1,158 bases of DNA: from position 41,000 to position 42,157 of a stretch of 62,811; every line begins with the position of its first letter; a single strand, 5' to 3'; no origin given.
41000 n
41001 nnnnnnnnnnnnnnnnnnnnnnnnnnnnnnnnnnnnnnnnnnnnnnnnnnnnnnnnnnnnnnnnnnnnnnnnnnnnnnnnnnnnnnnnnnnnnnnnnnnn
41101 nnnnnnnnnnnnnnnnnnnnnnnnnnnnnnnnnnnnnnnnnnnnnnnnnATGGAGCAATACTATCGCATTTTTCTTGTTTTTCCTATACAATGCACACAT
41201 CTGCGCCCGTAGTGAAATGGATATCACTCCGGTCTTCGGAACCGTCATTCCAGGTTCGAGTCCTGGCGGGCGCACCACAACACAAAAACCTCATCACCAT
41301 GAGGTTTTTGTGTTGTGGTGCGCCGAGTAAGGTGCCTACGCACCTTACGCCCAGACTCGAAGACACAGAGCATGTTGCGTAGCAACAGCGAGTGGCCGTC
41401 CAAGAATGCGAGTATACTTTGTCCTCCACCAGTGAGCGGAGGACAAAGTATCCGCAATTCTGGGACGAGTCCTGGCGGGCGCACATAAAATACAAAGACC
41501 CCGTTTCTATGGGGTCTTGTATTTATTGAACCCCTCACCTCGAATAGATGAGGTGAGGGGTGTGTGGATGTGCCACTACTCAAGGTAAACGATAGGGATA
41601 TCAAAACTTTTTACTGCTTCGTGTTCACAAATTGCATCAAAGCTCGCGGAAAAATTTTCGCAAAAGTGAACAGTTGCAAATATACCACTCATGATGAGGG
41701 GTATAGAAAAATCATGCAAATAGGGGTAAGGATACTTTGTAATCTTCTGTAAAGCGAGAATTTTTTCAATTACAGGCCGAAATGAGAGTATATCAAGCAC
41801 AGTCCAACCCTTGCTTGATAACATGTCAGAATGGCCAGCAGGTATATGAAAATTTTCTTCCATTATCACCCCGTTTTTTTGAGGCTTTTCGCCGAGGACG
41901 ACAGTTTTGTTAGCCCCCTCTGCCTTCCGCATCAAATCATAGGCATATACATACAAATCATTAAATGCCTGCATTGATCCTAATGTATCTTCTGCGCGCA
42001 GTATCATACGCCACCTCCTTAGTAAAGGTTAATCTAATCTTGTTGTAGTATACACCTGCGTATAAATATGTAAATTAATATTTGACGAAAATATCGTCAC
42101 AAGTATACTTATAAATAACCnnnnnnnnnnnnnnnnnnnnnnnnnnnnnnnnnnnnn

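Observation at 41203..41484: tRNA-Arg followed by a giant palindrome and a conserved structured element ending in a degenerate tRNA 3' half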

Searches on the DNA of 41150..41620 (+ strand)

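Call 10: search_rna_families(source=window, start=41150, end=41620, threshold=evalue, max_evalue=10, show_alignments=3)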
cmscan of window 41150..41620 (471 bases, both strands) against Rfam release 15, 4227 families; matches with E-value up to 10: 15.
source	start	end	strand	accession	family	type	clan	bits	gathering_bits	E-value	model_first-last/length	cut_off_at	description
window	41203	41274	+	RF00005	tRNA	Gene; tRNA;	CL00001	60.4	29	1e-12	1-71/71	no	tRNA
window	41285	41347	+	RF04181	rteR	Gene; sRNA;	-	22.7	72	0.38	1-84/84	no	rteR sRNA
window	41203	41273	+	RF01684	mascRNA-menRNA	Gene;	-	21.8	42.5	0.051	1-56/56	no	MALAT1-associated small cytoplasmic RNA/MEN beta RNA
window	41216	41314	+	RF01859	Phe_leader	Cis-reg; leader;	-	21.7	55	0.29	1-125/125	no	Phenylalanine leader peptide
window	41279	41311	+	RF02083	OrzO-P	Gene; antitoxin;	-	20.7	60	0.62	43-76/76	no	OrzO-P RNA antitoxin family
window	41486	41552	-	RF01770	rimP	Cis-reg; leader;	-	18.7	47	1.6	1-102/102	no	Gammaprotebacteria rimP leader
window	41278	41314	-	RF03364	mir-427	Gene; miRNA;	-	18.5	70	0.66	1-69/69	no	mir-427 microRNA precursor family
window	41200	41314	+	RF02435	SpF41_sRNA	Gene; sRNA;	-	18.4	52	2.5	1-105/105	no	Streptococcus sRNA SpF41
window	41283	41326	-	RF02066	STnc320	Gene; sRNA;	-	18.3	50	0.67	1-55/55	no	Salmonella enterica sRNA STnc320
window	41258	41309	+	RF02985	ftsZ-DE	Gene; sRNA;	-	17.5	72.2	0.66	1-69/69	no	ftsZ-DE RNA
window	41527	41564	-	RF03788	MIR5304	Gene; miRNA;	-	17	75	0.84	21-58/80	no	MIR5304 microRNA precursor family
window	41284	41341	-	RF02985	ftsZ-DE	Gene; sRNA;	-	16.4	72.2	1.2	1-69/69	no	ftsZ-DE RNA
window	41241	41309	+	RF00624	P9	Gene;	-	14.3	43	1.8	1-74/74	no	Pseudomonas sRNA P9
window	41261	41338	+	RF00790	mir-358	Gene; miRNA;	-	14.1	65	5.1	1-114/114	no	mir-358 microRNA precursor family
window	41218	41252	-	RF00276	SNORD52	Gene; snRNA; snoRNA; CD-box;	CL00063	13.4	45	5.9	1-67/67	no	Small nucleolar RNA SNORD52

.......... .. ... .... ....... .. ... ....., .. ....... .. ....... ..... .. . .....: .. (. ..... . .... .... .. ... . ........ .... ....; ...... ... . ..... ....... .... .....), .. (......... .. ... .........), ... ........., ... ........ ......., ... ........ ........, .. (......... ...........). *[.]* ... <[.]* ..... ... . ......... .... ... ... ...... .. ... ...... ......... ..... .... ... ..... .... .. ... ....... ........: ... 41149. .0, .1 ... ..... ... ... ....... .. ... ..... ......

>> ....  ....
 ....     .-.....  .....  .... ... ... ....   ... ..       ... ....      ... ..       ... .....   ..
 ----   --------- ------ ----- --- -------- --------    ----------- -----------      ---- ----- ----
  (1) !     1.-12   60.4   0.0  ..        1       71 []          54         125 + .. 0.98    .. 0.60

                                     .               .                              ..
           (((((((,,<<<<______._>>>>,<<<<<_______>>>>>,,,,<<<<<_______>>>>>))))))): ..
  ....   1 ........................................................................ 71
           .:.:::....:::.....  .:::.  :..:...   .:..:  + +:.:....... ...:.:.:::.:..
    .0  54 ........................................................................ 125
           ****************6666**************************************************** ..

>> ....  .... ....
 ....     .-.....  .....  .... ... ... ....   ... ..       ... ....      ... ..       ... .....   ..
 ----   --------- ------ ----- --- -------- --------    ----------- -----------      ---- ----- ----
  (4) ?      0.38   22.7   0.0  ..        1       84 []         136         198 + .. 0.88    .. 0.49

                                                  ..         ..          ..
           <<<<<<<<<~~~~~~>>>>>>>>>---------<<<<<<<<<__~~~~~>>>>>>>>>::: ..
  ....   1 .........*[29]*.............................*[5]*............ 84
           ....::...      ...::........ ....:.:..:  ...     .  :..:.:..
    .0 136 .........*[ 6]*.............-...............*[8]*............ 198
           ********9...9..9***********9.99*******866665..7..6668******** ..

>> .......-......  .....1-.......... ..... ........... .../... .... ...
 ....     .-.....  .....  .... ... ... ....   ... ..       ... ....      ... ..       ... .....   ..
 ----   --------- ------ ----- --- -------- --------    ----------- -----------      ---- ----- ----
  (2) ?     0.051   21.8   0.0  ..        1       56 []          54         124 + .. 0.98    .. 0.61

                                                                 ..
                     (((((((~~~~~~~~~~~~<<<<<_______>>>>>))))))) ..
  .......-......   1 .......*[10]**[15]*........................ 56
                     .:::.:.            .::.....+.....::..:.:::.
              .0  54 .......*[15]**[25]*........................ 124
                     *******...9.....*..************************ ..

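Call 69: build_rna_model(alignment_id=A3, structure=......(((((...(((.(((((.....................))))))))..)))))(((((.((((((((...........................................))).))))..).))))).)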
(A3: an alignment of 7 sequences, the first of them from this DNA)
Model R1 built from alignment A3 (7 sequences, 134 columns); structure: as given.
model positions 112; base pairs 26; branch points 1; effective number of sequences 2.27; information 0.59 bits per position. Calibrated on 0.2 Mb of random sequence (short: E-values are rough).
structure used (alignment columns):
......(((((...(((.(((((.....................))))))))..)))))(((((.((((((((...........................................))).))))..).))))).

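Call 70: search_with_rna_model(model_id=R1, sources=[window, L001, L002, L006, L017, L021, L022, L023, L025, L026, L028, L029, L031, L036, L037], max_evalue=1)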
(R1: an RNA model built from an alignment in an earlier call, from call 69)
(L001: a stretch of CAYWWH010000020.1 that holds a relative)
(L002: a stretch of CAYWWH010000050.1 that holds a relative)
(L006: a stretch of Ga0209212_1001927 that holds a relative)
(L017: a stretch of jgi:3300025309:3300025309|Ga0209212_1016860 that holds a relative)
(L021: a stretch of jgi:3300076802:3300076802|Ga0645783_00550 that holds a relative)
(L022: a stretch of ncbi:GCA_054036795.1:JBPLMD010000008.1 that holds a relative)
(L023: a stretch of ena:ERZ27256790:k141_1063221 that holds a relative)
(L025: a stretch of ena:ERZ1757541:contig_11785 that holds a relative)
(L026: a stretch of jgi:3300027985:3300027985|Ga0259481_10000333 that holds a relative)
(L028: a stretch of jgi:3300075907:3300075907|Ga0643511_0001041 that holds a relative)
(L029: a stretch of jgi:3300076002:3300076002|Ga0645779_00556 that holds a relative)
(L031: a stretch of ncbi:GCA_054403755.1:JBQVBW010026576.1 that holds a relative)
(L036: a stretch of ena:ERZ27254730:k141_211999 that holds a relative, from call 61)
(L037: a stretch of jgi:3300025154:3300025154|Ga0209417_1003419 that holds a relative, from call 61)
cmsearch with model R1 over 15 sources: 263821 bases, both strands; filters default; matches with E-value up to 1: 19.
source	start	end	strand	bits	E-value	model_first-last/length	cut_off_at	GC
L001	1591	1702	-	125.5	1.8e-30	1-112/112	no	0.47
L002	4120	4223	+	112.4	5e-27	1-112/112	no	0.52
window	47361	47468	+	101.5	3.7e-24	1-112/112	no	0.52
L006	7528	7640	+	100.6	6.4e-24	1-112/112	no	0.5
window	41357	41468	+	97.2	5e-23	1-112/112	no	0.53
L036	2040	2151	-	97.2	5e-23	1-112/112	no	0.53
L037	2040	2151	-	97.2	5e-23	1-112/112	no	0.53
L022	7560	7674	-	85.8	5e-20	1-112/112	no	0.48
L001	3782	3898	+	76.7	1.3e-17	1-112/112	no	0.5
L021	588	637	+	25.9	0.00031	1-112/112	no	0.52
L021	681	780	+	24.2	0.00089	1-112/112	no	0.37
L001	1564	1656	+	22.7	0.0022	1-112/112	no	0.48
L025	9083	9191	-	21.2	0.0055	1-112/112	no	0.5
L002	4159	4237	-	16.4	0.1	33-112/112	5'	0.54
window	41396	41509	-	16.3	0.11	1-112/112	no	0.52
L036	1999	2112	+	16.3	0.11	1-112/112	no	0.52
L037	1999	2112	+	16.3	0.11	1-112/112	no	0.52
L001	1456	1567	-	14.2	0.4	1-112/112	no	0.54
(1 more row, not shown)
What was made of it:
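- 41357..41468 (+): Conserved core (family RM1). P1 (41364-41366/41392-41394) encloses P2 (41373-41378/41382-41387). P3 (41397-41410/41452-41467) encloses P4 (41414-41427/41438-41451). The right terminus is GGGACGA. Covariance-model hit of 97.2 bits (call 70).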

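Call 77: search_dna_similar(query=window:41276-41484:+, collection=phages, mode=distant, max_evalue=0.01)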
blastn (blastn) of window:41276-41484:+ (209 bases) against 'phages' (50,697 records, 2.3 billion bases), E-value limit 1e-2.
No match.

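Call 78: search_dna_similar(query=window:41276-41484:+, collection=plasmids, mode=distant, max_evalue=0.01)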
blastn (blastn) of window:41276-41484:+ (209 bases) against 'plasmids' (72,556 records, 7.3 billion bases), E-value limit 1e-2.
No match.
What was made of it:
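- Tried and rejected: blastn of the element against phage and plasmid collections: no match (calls 77, 78).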

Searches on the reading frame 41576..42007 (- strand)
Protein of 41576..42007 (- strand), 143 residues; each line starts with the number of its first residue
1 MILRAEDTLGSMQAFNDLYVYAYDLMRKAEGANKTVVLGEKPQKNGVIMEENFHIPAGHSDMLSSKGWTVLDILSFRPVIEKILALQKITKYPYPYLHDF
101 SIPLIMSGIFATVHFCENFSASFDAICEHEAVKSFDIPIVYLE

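Call 15: search_protein_families(library=pfam, proteins=[window:41576-42007:-], max_evalue=0.01)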
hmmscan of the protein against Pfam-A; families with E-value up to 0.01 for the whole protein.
window:41576-42007:- (143 aa): 0 families

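Call 44: search_protein_families(library=pfam, proteins=[window:41576-42007:-], max_evalue=1)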
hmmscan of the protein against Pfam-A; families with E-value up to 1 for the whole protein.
window:41576-42007:- (143 aa): 1 family
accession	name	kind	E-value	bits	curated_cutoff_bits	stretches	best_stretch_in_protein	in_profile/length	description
PF20426.4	NBCH_WD40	-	0.25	10.6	50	1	24-65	152-194/350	Neurobeachin beta propeller domain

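Call 58: search_protein_families(library=phrogs, proteins=[window:41576-42007:-], max_evalue=0.01)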
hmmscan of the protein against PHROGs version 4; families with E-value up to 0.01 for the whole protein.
window:41576-42007:- (143 aa): 0 families

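Call 61: find_encoding_contigs(protein=window:41576-42007:-, flank=1500, max_places=10)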
Protein window:41576-42007:- (143 aa): 20 contigs read that carry it; 10 places shown.
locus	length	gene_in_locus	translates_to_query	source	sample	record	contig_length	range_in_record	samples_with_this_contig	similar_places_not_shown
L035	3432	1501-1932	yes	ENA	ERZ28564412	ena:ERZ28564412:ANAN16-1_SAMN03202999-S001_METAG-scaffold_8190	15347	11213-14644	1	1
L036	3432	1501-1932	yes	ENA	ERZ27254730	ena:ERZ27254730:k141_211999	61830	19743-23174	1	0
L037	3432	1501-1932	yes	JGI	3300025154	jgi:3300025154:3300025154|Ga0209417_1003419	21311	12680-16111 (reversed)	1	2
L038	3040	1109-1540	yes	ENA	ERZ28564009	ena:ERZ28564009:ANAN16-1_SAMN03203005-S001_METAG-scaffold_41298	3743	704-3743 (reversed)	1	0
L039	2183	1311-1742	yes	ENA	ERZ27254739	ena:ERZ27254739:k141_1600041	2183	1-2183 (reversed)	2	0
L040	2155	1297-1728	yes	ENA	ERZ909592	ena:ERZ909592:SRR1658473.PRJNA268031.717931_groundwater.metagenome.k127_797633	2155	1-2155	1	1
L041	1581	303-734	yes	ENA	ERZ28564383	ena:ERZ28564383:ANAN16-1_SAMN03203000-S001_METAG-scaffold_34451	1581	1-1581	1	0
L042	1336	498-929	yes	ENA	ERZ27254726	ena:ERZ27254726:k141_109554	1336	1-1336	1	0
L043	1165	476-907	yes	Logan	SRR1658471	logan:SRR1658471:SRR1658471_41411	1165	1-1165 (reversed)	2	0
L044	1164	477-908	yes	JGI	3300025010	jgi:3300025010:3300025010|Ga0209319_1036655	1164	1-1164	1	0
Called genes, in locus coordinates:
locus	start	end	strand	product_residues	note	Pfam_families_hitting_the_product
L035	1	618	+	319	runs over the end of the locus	-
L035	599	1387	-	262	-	PF01978:TrmB, PF01047:MarR (weak)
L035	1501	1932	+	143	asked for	-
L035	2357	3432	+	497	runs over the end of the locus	PF01743:PolyA_pol, PF12627:PolyA_pol_RNAbd, PF01966:HD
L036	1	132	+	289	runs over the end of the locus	-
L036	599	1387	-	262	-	PF01978:TrmB, PF01047:MarR (weak)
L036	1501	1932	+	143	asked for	-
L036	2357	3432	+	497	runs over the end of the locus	PF01743:PolyA_pol, PF12627:PolyA_pol_RNAbd, PF01966:HD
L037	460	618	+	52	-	-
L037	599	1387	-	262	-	PF01978:TrmB, PF01047:MarR (weak)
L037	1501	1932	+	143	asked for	-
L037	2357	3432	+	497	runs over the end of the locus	PF01743:PolyA_pol, PF12627:PolyA_pol_RNAbd, PF01966:HD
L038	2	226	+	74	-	?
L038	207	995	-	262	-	PF01978:TrmB, PF01047:MarR (weak)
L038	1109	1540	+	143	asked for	-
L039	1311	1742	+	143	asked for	-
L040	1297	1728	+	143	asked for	-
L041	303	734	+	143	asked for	-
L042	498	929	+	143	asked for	-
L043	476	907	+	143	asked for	-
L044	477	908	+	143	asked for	-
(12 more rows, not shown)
